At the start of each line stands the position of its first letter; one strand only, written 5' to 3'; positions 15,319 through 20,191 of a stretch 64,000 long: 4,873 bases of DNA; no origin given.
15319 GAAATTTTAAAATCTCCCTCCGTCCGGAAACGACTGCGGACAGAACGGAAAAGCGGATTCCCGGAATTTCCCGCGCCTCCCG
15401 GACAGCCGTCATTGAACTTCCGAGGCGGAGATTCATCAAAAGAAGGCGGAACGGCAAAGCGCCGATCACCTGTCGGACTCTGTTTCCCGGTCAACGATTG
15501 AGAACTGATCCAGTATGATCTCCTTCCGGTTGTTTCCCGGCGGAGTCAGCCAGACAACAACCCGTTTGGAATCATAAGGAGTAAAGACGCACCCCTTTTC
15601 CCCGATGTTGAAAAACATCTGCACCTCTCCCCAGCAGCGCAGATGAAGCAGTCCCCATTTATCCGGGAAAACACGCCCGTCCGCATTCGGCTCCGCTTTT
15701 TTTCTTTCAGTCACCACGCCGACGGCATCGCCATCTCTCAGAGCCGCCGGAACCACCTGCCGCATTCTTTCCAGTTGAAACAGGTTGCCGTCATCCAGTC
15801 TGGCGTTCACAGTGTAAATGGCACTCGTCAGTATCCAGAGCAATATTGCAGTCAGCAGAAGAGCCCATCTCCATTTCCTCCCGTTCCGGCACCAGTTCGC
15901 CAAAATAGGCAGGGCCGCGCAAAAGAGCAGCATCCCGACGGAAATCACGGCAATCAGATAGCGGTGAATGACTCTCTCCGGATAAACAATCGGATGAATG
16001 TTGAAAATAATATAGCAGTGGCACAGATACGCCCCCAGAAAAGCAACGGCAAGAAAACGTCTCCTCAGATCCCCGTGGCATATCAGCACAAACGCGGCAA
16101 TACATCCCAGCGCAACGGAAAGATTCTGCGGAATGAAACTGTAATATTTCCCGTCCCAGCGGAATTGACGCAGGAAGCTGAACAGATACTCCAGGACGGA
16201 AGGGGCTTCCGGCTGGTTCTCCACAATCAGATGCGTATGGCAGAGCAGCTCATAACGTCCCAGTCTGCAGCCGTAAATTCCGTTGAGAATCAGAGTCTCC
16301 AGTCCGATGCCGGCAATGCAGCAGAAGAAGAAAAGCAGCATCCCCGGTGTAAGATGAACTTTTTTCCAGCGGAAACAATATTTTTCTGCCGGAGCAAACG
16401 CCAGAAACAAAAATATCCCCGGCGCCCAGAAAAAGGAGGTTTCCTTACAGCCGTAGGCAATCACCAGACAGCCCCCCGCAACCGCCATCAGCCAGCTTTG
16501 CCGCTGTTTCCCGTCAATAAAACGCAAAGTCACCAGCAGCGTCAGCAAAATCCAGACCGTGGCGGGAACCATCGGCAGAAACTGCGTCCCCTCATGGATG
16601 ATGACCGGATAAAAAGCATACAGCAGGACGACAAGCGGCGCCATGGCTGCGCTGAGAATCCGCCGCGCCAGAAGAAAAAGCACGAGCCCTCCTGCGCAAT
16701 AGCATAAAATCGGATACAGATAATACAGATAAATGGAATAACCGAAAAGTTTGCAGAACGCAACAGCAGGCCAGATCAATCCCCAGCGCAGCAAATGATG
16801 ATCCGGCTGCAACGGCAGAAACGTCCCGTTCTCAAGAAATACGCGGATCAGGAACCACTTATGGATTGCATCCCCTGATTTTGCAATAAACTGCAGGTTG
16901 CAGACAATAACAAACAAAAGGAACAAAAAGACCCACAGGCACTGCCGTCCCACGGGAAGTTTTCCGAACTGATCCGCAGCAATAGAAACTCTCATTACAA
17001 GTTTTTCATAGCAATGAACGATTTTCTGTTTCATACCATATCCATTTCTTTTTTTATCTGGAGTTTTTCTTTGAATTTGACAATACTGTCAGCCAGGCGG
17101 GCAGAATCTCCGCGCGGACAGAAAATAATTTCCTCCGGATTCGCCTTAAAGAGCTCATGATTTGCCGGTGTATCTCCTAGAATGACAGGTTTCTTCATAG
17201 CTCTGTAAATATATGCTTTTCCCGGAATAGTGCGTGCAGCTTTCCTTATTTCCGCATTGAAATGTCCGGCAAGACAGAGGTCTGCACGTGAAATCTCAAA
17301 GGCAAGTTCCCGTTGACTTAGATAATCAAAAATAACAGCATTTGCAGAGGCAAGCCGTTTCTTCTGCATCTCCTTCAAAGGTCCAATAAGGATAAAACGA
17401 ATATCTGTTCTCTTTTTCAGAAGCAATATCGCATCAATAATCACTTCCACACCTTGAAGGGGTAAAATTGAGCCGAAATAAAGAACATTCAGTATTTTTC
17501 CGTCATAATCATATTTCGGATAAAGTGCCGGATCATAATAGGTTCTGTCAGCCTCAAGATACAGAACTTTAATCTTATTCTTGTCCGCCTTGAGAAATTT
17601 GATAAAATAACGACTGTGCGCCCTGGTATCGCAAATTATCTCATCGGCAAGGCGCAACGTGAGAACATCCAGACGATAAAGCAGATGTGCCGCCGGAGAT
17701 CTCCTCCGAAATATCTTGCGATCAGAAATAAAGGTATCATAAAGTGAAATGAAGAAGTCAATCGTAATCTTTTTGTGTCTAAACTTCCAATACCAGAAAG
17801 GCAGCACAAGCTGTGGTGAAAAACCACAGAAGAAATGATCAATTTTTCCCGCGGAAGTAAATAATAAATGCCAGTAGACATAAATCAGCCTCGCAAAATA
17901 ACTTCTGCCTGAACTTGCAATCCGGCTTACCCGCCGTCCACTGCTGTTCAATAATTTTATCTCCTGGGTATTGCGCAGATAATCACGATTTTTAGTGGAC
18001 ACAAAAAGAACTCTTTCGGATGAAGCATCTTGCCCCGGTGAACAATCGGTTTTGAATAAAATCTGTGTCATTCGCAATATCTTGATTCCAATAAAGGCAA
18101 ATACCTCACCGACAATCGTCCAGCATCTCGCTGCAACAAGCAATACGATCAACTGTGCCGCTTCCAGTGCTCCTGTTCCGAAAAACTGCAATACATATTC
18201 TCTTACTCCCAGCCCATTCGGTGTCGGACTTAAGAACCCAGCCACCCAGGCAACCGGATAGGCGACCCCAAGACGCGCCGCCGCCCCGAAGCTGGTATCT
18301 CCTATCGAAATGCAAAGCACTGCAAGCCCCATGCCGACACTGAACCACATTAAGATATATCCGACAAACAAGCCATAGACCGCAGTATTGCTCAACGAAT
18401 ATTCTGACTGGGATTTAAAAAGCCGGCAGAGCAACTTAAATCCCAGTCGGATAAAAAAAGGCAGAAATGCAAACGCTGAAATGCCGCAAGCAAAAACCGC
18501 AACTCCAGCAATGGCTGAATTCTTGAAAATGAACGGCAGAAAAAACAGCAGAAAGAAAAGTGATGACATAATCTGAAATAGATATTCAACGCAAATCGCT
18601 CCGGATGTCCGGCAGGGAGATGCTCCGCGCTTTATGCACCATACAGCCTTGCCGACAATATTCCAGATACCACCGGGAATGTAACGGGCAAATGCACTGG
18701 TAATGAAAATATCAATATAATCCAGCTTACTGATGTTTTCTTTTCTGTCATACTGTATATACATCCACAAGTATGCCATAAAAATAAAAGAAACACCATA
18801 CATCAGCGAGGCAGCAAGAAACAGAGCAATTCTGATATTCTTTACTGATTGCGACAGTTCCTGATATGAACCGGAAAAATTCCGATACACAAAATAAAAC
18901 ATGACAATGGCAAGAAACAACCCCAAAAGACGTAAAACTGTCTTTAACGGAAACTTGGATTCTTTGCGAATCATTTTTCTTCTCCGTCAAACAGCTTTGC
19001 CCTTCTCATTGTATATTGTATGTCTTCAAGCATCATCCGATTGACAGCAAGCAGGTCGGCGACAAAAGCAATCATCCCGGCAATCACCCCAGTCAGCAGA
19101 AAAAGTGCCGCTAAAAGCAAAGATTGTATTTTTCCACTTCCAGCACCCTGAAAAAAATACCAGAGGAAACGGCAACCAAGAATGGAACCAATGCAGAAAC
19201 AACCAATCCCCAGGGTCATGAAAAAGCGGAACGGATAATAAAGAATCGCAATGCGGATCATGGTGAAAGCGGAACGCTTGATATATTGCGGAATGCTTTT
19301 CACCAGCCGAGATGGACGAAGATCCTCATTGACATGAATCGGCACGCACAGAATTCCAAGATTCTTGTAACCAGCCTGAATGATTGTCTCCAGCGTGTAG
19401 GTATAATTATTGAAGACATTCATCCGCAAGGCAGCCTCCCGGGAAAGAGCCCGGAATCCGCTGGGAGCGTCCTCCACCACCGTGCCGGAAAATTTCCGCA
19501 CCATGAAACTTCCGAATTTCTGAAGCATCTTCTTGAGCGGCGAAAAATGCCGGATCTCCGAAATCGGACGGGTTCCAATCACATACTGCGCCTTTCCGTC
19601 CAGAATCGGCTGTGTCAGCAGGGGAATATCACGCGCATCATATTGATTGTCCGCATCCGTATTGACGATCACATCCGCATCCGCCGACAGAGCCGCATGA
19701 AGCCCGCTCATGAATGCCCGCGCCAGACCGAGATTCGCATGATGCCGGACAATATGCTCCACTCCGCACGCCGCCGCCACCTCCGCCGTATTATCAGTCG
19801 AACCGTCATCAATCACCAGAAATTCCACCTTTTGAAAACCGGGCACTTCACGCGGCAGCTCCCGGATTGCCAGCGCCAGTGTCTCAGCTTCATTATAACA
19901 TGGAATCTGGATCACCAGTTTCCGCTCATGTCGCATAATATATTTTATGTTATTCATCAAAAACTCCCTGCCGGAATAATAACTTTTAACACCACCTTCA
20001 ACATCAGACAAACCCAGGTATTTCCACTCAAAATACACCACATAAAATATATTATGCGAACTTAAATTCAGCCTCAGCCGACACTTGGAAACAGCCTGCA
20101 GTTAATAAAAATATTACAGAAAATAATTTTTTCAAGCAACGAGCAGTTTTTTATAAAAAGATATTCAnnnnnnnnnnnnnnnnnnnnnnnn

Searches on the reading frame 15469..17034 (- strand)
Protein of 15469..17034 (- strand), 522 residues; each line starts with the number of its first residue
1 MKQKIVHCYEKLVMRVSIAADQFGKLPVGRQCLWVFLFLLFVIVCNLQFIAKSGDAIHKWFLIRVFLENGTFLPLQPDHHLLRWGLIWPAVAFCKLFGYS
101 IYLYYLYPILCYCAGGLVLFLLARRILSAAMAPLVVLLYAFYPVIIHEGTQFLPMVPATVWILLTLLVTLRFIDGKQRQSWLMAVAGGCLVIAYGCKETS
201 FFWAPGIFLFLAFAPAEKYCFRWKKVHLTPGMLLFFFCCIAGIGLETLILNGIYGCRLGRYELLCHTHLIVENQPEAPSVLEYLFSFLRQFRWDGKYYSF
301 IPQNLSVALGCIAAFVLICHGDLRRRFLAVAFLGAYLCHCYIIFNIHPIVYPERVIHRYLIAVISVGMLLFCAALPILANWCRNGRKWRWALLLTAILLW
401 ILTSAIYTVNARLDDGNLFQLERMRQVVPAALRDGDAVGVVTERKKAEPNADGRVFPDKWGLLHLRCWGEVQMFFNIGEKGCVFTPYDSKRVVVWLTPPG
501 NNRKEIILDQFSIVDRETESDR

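Call 51: search_protein_families(library=pfam, proteins=[window:15469-17034:-], max_evalue=0.00001)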
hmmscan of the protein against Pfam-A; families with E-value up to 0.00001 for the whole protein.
window:15469-17034:- (522 aa): 1 family
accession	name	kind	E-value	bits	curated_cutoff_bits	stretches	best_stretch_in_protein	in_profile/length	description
PF13231.12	PMT_2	-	4.8e-11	43.6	26.1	1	88-239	8-154/160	Dolichyl-phosphate-mannose-protein mannosyltransferase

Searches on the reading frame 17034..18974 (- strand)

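Call 51: search_protein_families(library=pfam, proteins=[window:17034-18974:-], max_evalue=0.00001)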
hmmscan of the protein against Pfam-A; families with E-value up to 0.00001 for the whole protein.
window:17034-18974:- (647 aa): 2 families
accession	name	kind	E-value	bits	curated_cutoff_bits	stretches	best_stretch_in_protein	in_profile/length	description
PF03706.18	LPG_synthase_TM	-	1.5e-13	51.3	33.4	1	16-286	2-294/302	Lysylphosphatidylglycerol synthase TM region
PF13692.12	Glyco_trans_1_4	-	2.1e-09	38.2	27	1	497-633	4-138/142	Glycosyl transferases group 1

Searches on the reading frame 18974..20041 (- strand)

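Call 51: search_protein_families(library=pfam, proteins=[window:18974-20041:-], max_evalue=0.00001)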
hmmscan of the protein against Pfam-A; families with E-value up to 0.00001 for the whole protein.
window:18974-20041:- (356 aa): 1 family
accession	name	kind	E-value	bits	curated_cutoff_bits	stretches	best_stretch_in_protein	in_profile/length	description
PF00535.33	Glycos_transf_2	-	6e-22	78.8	23.3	1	46-204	4-164/168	Glycosyl transferase family 2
